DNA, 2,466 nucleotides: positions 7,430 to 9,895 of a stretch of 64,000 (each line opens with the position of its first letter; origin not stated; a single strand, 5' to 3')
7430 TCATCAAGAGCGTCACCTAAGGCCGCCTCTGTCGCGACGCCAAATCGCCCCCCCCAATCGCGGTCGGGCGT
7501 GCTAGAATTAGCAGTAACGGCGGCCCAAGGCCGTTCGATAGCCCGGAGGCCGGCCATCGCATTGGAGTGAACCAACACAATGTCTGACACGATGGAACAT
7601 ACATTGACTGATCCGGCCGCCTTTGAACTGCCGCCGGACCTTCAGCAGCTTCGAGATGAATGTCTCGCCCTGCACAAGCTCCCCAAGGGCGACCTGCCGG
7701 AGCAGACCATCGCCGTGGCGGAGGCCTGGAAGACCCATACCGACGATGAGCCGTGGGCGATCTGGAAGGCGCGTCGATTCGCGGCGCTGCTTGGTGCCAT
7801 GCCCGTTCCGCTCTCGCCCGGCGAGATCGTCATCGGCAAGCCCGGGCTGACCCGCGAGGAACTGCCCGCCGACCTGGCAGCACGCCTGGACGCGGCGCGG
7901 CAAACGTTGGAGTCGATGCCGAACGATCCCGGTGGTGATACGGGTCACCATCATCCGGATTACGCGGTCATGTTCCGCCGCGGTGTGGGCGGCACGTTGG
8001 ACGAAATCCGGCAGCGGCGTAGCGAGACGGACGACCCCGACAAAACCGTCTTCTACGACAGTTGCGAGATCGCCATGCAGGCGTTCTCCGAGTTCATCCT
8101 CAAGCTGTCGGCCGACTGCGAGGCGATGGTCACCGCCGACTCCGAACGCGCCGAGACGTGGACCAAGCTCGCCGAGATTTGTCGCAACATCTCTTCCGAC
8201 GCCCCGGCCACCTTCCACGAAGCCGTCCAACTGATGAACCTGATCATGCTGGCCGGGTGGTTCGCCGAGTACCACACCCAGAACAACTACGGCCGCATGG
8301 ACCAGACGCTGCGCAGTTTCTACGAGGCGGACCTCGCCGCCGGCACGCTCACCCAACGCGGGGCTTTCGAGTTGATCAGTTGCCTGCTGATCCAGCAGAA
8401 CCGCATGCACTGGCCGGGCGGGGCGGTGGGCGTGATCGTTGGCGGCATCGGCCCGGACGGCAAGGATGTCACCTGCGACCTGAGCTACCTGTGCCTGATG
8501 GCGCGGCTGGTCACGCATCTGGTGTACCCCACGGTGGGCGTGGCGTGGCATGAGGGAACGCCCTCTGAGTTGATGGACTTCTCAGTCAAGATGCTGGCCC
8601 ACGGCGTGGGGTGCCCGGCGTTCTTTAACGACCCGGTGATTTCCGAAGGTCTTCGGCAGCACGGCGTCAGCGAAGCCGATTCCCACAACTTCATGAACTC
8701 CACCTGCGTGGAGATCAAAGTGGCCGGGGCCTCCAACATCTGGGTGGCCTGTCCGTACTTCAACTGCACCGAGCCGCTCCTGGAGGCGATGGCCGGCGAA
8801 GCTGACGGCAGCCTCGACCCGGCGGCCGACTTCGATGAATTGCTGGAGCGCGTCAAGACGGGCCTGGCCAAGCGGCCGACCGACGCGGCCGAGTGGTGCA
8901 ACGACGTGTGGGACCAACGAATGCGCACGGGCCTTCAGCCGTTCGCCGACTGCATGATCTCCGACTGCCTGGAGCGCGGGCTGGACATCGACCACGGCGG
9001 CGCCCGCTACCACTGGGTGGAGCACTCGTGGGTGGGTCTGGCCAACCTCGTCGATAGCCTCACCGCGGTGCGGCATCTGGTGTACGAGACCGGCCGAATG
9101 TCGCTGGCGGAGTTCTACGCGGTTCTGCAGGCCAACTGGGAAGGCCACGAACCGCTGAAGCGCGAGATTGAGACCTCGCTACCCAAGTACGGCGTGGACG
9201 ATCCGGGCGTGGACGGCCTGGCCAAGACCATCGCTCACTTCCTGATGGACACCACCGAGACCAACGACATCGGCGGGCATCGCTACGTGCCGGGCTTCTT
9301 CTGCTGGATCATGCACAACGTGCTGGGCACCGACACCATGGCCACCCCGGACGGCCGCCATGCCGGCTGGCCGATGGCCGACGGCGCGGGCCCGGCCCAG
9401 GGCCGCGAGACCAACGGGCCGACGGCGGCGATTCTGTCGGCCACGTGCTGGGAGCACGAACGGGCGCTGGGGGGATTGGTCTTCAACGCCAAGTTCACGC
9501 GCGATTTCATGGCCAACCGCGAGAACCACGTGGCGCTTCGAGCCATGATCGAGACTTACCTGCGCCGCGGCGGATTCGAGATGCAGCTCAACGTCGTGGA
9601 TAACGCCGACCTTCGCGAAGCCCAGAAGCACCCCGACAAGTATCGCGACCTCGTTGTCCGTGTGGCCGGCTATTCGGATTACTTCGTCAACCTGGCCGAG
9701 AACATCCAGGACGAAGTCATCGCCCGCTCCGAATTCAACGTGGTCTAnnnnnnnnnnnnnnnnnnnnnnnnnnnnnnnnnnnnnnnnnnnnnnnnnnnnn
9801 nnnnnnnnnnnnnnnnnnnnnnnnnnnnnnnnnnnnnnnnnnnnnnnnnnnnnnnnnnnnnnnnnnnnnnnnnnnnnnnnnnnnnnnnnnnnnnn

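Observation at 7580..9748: Compact glycyl-radical enzyme (C-x-E eliminase class) with no activating enzyme in 64 kb, embedded among mannan and sulfated-glycan genes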

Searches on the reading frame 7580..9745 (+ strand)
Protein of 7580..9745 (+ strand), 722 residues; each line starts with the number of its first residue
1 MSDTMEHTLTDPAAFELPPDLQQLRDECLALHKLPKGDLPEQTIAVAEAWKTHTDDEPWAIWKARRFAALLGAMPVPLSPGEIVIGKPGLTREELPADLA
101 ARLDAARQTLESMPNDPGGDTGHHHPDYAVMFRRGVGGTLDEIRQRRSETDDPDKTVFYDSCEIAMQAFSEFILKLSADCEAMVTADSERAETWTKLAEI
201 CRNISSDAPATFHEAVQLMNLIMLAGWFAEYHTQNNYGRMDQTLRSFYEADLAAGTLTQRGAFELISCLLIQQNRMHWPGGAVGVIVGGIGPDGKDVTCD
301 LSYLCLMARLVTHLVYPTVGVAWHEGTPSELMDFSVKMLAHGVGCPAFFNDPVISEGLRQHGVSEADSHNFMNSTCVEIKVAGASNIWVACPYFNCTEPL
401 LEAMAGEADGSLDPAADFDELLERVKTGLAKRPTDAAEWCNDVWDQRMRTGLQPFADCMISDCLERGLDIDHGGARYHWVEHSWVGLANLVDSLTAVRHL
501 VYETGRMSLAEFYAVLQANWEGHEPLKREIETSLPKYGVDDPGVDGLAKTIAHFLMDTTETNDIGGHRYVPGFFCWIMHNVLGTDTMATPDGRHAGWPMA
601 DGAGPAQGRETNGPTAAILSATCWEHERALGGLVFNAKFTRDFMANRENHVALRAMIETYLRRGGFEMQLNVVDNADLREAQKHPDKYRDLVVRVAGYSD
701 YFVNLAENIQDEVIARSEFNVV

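Call 3: search_protein_families(library=pfam, proteins=[window:7580-9745:+], max_evalue=0.01)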
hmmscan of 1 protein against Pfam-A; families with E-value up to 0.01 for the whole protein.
window:7580-9745:+ (722 aa): 2 families
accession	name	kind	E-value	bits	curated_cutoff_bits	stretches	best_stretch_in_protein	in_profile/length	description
PF02901.20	PFL-like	-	1.7e-96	324.8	24.3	1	120-583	156-647/647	Pyruvate formate lyase-like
PF01228.26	Gly_radical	-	9.3e-28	97.3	22.2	1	600-703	2-106/106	Glycine radical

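Call 4: search_protein_families(library=ncbifam, proteins=[window:7580-9745:+], max_evalue=0.01)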
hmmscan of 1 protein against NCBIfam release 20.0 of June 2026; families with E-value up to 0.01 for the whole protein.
window:7580-9745:+ (722 aa): 12 families
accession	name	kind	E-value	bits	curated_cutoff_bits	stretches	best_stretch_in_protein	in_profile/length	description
TIGR01774.1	PFL2-3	subfamily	1.7e-113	380.5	678.2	1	122-719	156-784/786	formate C-acetyltransferase/glycerol dehydratase family glycyl radical enzyme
NF048009.1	SfplDhtHpfGKleb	equivalog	4.8e-91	306.1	1000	1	121-719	182-822/824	(2S)-3-sulfopropanediol dehydratase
NF043068.1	glycl_HYPD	equivalog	1.2e-86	291.5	1100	1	164-719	201-782/784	trans-4-hydroxy-L-proline dehydratase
TIGR04394.1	choline_CutC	equivalog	4.7e-83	280.1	1050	1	122-718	158-785/789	choline trimethylamine-lyase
NF007437.0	PRK09983.1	equivalog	8e-83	278.8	1109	1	119-719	152-763/765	formate C-acetyltransferase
NF048011.1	SfplDhtHpsGDes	equivalog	6.3e-76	256.3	1000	1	127-719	189-819/821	(2S)-3-sulfopropanediol dehydratase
NF033715.1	glycyl_HPDL_Lrg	equivalog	1.8e-64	218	1150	3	534-720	713-900/901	4-hydroxyphenylacetate decarboxylase large subunit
NF033718.1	indole_decarb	equivalog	4.9e-61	207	1100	2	534-720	680-867/868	indoleacetate decarboxylase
TIGR01255.1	pyr_form_ly_1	equivalog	1.7e-26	92.9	994.2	2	526-717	540-739/744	formate C-acetyltransferase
NF038360.1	rad_fix_GrcA3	exception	2.7e-16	59.4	158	1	653-717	9-73/78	autonomous glycyl radical cofactor GrcA3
NF008341.1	PRK11127.1-1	equivalog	1.7e-10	40.8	145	1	662-717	20-75/80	autonomous glycyl radical cofactor GrcA2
TIGR04365.1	spare_glycyl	equivalog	3.2e-08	33.9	170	1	662-717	66-121/126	autonomous glycyl radical cofactor GrcA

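Call 5: search_solved_structures(query=window:7580-9745:+, max_evalue=0.001, show_alignments=2)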
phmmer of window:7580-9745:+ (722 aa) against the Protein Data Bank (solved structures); distinct sequences matched with E-value up to 0.001: 36.
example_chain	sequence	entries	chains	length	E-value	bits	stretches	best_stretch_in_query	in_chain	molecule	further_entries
5i2a_A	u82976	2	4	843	2.1e-83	283.7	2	119-521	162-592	Diol-dehydratase | Diol dehydratase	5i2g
1r8w_A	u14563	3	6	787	2.1e-79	270.5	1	120-719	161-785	glycerol dehydratase | B12-independent glycerol dehydratase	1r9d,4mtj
9rco_A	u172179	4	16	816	3.7e-74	253.2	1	118-718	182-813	Glycyl radical protein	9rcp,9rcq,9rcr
9ht9_A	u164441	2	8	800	1.2e-73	251.5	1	122-717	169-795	Choline trimethylamine-lyase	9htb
9r0v_A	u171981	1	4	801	1.2e-73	251.5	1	122-717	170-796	Choline trimethylamine-lyase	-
5faw_A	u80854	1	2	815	1.3e-73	251.4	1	122-717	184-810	Choline trimethylamine-lyase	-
6vue_A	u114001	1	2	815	1.3e-73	251.4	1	122-717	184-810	Choline trimethylamine-lyase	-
5fay_A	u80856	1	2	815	1.3e-73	251.4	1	122-717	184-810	Choline trimethylamine-lyase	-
5fau_A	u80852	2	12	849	1.5e-73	251.2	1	122-717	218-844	Choline trimethylamine-lyase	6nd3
9f3w_A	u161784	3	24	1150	2.4e-73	250.5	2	118-717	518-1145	Choline trimethylamine-lyase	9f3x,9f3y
5fav_A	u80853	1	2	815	3.3e-73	250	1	122-717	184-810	Choline trimethylamine-lyase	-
8id7_A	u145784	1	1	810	4.2e-73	249.7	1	117-719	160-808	Probable dehydratase YbiW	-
8yjn_A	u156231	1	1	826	4.5e-73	249.6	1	117-719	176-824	Probable dehydratase YbiW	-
5kdp_A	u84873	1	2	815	8.6e-73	248.7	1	122-717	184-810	Choline trimethylamine-lyase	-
8yjo_A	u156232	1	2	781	1.1e-72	248.3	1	108-717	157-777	Probable dehydratase PflD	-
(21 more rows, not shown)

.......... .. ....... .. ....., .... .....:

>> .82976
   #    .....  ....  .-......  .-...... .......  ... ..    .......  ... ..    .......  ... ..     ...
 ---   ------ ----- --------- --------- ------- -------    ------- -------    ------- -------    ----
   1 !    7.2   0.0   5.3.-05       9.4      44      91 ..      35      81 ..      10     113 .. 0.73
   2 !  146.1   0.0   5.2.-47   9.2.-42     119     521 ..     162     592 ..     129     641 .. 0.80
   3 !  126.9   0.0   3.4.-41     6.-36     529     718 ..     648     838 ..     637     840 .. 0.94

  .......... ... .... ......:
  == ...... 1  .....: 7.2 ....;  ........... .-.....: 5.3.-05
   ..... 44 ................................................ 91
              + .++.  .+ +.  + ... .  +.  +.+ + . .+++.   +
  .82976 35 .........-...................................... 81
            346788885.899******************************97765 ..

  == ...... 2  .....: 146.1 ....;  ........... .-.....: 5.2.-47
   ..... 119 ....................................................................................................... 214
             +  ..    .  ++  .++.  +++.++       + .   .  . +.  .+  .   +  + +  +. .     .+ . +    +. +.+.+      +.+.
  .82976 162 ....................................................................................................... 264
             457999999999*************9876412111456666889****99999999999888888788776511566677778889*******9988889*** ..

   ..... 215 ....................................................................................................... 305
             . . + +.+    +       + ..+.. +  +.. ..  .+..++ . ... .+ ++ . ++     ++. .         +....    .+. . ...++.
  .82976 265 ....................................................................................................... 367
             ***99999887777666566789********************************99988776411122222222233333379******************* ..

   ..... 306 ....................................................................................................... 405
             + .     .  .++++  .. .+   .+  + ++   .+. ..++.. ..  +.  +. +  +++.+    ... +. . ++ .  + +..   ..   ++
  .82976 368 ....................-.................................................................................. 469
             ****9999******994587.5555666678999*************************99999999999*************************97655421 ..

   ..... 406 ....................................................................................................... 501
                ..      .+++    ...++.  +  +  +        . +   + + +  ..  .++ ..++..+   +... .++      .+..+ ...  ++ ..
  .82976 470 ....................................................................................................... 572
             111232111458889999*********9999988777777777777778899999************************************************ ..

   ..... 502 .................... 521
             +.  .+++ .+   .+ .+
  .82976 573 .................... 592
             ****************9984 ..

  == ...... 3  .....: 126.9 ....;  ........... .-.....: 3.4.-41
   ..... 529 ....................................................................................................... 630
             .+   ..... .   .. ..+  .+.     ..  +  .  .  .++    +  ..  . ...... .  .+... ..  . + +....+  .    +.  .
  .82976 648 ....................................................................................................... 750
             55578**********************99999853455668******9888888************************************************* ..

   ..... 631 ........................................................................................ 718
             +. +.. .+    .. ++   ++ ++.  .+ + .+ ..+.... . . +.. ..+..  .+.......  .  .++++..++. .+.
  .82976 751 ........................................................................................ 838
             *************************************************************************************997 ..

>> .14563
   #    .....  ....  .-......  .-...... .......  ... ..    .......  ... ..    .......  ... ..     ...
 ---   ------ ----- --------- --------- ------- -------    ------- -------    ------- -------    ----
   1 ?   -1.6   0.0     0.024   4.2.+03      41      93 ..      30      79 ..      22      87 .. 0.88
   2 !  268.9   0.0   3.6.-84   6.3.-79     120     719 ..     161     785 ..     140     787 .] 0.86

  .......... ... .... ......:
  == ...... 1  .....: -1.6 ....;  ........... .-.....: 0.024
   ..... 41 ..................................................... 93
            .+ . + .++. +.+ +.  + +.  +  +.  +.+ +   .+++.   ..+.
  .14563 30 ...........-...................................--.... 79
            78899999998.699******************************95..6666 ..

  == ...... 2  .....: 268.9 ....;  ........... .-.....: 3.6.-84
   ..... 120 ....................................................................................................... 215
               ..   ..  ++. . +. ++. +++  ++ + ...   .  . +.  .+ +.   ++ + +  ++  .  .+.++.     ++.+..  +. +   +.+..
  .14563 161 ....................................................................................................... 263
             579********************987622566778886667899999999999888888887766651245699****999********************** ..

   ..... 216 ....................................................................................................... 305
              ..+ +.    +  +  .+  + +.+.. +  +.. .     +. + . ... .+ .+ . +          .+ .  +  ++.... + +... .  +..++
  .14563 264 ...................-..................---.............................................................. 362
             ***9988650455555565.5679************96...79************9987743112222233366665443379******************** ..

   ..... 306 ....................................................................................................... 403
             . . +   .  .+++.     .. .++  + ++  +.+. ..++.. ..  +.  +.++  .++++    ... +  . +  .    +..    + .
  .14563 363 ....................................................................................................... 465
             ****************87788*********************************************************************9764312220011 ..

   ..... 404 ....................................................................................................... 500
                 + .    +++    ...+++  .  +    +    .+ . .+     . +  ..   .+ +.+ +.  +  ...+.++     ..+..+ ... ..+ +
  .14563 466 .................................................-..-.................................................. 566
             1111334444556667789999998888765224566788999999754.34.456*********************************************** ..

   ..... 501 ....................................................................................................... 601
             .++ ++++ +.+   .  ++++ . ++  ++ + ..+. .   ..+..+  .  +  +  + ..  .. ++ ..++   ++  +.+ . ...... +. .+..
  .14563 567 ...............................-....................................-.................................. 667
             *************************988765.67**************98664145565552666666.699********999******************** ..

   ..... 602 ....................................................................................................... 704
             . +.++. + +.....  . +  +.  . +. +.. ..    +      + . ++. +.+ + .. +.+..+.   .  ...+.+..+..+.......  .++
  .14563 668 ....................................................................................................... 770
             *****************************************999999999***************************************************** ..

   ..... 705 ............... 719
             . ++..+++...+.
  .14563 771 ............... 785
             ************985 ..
